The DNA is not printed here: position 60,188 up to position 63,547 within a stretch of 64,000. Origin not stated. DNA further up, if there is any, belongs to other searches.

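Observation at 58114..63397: Periplasmic CHAT/TPR protease encoded immediately upstream of a sigma/anti-sigma pair: candidate alternative site-1 protease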

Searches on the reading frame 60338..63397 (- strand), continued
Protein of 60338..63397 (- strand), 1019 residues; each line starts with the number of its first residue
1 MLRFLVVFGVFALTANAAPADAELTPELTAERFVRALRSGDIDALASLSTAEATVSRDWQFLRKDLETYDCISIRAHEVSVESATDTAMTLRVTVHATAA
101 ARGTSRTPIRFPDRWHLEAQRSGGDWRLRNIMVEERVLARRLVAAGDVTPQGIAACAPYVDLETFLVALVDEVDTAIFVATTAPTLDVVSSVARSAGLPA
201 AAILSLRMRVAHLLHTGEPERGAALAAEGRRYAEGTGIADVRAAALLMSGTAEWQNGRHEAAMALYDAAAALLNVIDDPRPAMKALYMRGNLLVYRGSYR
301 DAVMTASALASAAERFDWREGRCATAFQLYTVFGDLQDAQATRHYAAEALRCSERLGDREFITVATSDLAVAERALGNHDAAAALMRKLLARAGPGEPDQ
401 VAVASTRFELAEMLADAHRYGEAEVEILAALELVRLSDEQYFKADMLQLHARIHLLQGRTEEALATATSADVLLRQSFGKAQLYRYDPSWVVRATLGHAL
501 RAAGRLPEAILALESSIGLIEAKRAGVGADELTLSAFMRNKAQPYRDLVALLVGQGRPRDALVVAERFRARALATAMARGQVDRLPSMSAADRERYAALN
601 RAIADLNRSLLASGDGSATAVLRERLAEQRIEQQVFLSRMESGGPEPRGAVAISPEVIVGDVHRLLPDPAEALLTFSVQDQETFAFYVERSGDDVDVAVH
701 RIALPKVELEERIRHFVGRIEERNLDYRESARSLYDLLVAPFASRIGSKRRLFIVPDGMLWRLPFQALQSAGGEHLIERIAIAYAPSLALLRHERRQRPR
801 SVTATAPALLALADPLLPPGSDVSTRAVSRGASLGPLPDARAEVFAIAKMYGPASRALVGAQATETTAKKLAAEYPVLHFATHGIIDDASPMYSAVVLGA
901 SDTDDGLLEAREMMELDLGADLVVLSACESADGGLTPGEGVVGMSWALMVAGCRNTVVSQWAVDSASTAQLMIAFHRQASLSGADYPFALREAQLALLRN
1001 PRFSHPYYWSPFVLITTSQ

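Call 13: find_encoding_contigs(protein=P0004, flank=10000, max_places=3)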
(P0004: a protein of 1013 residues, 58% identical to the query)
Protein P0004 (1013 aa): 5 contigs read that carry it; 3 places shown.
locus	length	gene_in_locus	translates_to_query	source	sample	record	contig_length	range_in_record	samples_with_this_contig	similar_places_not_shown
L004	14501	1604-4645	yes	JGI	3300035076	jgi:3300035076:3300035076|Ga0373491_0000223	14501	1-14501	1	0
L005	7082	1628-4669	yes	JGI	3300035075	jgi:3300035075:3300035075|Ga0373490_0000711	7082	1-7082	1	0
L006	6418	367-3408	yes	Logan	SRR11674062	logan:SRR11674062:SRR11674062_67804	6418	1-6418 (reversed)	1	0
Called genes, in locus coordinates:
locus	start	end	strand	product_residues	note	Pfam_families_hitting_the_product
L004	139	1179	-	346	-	PF00491:Arginase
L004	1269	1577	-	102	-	-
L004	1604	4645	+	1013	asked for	PF13374:TPR_10 (faint), PF13424:TPR_12 (weak), PF12770:CHAT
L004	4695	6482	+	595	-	PF07504:FTP, PF01447:Peptidase_M4, PF02868:Peptidase_M4_C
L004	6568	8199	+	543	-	-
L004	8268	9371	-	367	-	PF13490:zf-HC2 (weak)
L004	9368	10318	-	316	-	-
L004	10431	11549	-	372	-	PF01053:Cys_Met_Meta_PP, PF00155:Aminotran_1_2 (weak)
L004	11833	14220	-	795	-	PF17803:Cadherin_4 (weak), PF17892:Cadherin_5 (weak), PF17963:Big_9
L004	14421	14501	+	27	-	?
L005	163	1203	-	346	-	PF00491:Arginase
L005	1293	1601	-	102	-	-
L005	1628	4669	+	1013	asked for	PF13374:TPR_10 (faint), PF13424:TPR_12 (weak), PF12770:CHAT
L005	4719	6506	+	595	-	PF07504:FTP, PF01447:Peptidase_M4, PF02868:Peptidase_M4_C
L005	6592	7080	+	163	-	?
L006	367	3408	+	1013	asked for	PF13374:TPR_10 (faint), PF13424:TPR_12 (weak), PF12770:CHAT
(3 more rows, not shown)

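Call 14: search_solved_structures(query=window:60338-63397:-, max_evalue=0.01, show_alignments=3)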
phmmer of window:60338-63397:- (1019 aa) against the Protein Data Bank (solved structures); distinct sequences matched with E-value up to 0.01: 0.

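Call 15: find_encoding_contigs(protein=P0007, flank=10000, max_places=2)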
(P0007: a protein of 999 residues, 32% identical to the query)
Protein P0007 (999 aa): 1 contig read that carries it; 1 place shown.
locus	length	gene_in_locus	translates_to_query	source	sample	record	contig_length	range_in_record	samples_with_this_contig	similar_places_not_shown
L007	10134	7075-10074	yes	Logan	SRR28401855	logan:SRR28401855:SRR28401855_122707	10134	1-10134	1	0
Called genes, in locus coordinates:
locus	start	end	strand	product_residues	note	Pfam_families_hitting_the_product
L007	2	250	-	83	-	?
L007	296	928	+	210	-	-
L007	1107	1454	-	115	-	-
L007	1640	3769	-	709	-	PF00082:Peptidase_S8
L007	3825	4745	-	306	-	-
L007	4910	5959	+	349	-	-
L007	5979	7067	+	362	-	PF13490:zf-HC2 (weak)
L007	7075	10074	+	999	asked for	PF13424:TPR_12 (weak), PF12770:CHAT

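Call 16: find_encoding_contigs(protein=P0047, flank=10000, max_places=2)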
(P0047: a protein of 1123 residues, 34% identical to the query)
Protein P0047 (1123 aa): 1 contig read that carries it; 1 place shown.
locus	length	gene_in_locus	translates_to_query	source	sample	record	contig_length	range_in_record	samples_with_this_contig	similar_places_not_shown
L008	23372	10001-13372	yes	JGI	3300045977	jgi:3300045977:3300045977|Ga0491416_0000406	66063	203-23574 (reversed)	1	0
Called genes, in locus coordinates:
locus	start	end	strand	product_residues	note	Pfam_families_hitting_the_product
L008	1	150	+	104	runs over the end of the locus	PF00829:Ribosomal_L21p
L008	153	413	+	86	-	PF01016:Ribosomal_L27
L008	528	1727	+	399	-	PF01018:GTP1_OBG, PF01926:MMR_HSR1, PF02421:FeoB_N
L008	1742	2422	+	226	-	PF01467:CTP_transf_like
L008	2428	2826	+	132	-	PF02410:RsfS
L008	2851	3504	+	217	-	PF00156:Pribosyltran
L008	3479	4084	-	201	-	PF02223:Thymidylate_kin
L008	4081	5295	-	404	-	PF00278:Orn_DAP_Arg_deC, PF01168:Ala_racemase_N, PF02784:Orn_Arg_deC_N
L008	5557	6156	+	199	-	PF07638:Sigma70_ECF, PF04542:Sigma70_r2, PF08281:Sigma70_r4_2, PF04545:Sigma70_r4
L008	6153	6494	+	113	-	PF01740:STAS, PF13466:STAS_2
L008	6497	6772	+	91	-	-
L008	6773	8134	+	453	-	PF13186:SPASM, PF04055:Radical_SAM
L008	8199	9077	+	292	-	PF00069:Pkinase, PF07714:PK_Tyr_Ser-Thr, PF01163:RIO1 (weak), PF14531:Kinase-like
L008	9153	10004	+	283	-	-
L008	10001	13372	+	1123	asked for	PF13490:zf-HC2 (weak), PF12770:CHAT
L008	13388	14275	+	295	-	-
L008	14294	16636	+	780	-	PF00082:Peptidase_S8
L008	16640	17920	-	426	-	PF01244:Peptidase_M19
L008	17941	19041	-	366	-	PF04892:VanZ-LLP1 (weak)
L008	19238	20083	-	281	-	PF03331:LpxC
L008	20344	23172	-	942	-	PF00005:ABC_tran (faint), PF02463:SMC_N (faint), PF13191:AAA_16 (faint), PF13304:AAA_21 (faint), PF13555:AAA_29 (faint), PF20703:nSTAND1 (faint), PF17760:UvrA_inter, PF17755:UvrA_DNA-bind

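Call 35: search_solved_structures(query=A4, max_evalue=0.01, show_alignments=3)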
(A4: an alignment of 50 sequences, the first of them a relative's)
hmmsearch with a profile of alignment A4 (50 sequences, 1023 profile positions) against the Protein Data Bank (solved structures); distinct sequences matched with E-value up to 0.01: 353 (the best 60 are shown).
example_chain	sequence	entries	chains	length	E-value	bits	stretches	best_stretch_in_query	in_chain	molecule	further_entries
9qhb_A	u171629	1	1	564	2.7e-130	439.9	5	256-447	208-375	Engineered tetratricopeptide repeat protein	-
8bu0_A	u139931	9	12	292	5e-58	200.6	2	256-447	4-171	Consensus tetratricopeptide repeat protein | Crystal structure of an 8-repeat consensus TPR superhelix with Zinc. | Monomer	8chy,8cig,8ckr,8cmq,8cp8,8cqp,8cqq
5a7d_B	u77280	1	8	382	1.5e-57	199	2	274-475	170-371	PINS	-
3sf4_A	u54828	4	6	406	3.1e-57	198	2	233-432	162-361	G-protein-signaling modulator 2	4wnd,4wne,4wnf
4wng_A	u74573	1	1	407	4.9e-57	197.3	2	233-432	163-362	G-protein-signaling modulator 2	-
6hc2_A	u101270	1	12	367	2.9e-56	194.8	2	233-428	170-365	G-protein-signaling modulator 2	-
9qhc_A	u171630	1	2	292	1.8e-54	188.8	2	256-447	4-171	Engineered tetratricopeptide repeat protein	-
5a6c_A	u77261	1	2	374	4.4e-54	187.5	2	233-417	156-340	G-PROTEIN-SIGNALING MODULATOR 2, AFADIN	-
3ro2_A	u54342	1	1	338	8e-54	186.7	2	232-413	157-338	G-protein-signaling modulator 2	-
4g2v_A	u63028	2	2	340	9.2e-54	186.5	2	232-413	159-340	G-protein-signaling modulator 2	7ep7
4a1s_A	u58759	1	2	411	1.8e-52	182.2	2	274-449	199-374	PARTNER OF INSCUTEABLE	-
4jhr_A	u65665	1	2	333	4.7e-46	161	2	232-414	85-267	G-protein-signaling modulator 2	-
7ntf_A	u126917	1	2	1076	4.8e-40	141.1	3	290-527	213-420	Isoform 1 of UDP-N-acetylglucosamine--peptide N-acetylglucosaminyltransferase 110 kDa subu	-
7yeh_B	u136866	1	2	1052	3.6e-39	138.2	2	180-527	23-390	UDP-N-acetylglucosamine--peptide N-acetylglucosaminyltransferase 110 kDa subunit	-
7yea_A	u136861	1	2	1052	8.9e-39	136.9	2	188-527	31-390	UDP-N-acetylglucosamine--peptide N-acetylglucosaminyltransferase 110 kDa subunit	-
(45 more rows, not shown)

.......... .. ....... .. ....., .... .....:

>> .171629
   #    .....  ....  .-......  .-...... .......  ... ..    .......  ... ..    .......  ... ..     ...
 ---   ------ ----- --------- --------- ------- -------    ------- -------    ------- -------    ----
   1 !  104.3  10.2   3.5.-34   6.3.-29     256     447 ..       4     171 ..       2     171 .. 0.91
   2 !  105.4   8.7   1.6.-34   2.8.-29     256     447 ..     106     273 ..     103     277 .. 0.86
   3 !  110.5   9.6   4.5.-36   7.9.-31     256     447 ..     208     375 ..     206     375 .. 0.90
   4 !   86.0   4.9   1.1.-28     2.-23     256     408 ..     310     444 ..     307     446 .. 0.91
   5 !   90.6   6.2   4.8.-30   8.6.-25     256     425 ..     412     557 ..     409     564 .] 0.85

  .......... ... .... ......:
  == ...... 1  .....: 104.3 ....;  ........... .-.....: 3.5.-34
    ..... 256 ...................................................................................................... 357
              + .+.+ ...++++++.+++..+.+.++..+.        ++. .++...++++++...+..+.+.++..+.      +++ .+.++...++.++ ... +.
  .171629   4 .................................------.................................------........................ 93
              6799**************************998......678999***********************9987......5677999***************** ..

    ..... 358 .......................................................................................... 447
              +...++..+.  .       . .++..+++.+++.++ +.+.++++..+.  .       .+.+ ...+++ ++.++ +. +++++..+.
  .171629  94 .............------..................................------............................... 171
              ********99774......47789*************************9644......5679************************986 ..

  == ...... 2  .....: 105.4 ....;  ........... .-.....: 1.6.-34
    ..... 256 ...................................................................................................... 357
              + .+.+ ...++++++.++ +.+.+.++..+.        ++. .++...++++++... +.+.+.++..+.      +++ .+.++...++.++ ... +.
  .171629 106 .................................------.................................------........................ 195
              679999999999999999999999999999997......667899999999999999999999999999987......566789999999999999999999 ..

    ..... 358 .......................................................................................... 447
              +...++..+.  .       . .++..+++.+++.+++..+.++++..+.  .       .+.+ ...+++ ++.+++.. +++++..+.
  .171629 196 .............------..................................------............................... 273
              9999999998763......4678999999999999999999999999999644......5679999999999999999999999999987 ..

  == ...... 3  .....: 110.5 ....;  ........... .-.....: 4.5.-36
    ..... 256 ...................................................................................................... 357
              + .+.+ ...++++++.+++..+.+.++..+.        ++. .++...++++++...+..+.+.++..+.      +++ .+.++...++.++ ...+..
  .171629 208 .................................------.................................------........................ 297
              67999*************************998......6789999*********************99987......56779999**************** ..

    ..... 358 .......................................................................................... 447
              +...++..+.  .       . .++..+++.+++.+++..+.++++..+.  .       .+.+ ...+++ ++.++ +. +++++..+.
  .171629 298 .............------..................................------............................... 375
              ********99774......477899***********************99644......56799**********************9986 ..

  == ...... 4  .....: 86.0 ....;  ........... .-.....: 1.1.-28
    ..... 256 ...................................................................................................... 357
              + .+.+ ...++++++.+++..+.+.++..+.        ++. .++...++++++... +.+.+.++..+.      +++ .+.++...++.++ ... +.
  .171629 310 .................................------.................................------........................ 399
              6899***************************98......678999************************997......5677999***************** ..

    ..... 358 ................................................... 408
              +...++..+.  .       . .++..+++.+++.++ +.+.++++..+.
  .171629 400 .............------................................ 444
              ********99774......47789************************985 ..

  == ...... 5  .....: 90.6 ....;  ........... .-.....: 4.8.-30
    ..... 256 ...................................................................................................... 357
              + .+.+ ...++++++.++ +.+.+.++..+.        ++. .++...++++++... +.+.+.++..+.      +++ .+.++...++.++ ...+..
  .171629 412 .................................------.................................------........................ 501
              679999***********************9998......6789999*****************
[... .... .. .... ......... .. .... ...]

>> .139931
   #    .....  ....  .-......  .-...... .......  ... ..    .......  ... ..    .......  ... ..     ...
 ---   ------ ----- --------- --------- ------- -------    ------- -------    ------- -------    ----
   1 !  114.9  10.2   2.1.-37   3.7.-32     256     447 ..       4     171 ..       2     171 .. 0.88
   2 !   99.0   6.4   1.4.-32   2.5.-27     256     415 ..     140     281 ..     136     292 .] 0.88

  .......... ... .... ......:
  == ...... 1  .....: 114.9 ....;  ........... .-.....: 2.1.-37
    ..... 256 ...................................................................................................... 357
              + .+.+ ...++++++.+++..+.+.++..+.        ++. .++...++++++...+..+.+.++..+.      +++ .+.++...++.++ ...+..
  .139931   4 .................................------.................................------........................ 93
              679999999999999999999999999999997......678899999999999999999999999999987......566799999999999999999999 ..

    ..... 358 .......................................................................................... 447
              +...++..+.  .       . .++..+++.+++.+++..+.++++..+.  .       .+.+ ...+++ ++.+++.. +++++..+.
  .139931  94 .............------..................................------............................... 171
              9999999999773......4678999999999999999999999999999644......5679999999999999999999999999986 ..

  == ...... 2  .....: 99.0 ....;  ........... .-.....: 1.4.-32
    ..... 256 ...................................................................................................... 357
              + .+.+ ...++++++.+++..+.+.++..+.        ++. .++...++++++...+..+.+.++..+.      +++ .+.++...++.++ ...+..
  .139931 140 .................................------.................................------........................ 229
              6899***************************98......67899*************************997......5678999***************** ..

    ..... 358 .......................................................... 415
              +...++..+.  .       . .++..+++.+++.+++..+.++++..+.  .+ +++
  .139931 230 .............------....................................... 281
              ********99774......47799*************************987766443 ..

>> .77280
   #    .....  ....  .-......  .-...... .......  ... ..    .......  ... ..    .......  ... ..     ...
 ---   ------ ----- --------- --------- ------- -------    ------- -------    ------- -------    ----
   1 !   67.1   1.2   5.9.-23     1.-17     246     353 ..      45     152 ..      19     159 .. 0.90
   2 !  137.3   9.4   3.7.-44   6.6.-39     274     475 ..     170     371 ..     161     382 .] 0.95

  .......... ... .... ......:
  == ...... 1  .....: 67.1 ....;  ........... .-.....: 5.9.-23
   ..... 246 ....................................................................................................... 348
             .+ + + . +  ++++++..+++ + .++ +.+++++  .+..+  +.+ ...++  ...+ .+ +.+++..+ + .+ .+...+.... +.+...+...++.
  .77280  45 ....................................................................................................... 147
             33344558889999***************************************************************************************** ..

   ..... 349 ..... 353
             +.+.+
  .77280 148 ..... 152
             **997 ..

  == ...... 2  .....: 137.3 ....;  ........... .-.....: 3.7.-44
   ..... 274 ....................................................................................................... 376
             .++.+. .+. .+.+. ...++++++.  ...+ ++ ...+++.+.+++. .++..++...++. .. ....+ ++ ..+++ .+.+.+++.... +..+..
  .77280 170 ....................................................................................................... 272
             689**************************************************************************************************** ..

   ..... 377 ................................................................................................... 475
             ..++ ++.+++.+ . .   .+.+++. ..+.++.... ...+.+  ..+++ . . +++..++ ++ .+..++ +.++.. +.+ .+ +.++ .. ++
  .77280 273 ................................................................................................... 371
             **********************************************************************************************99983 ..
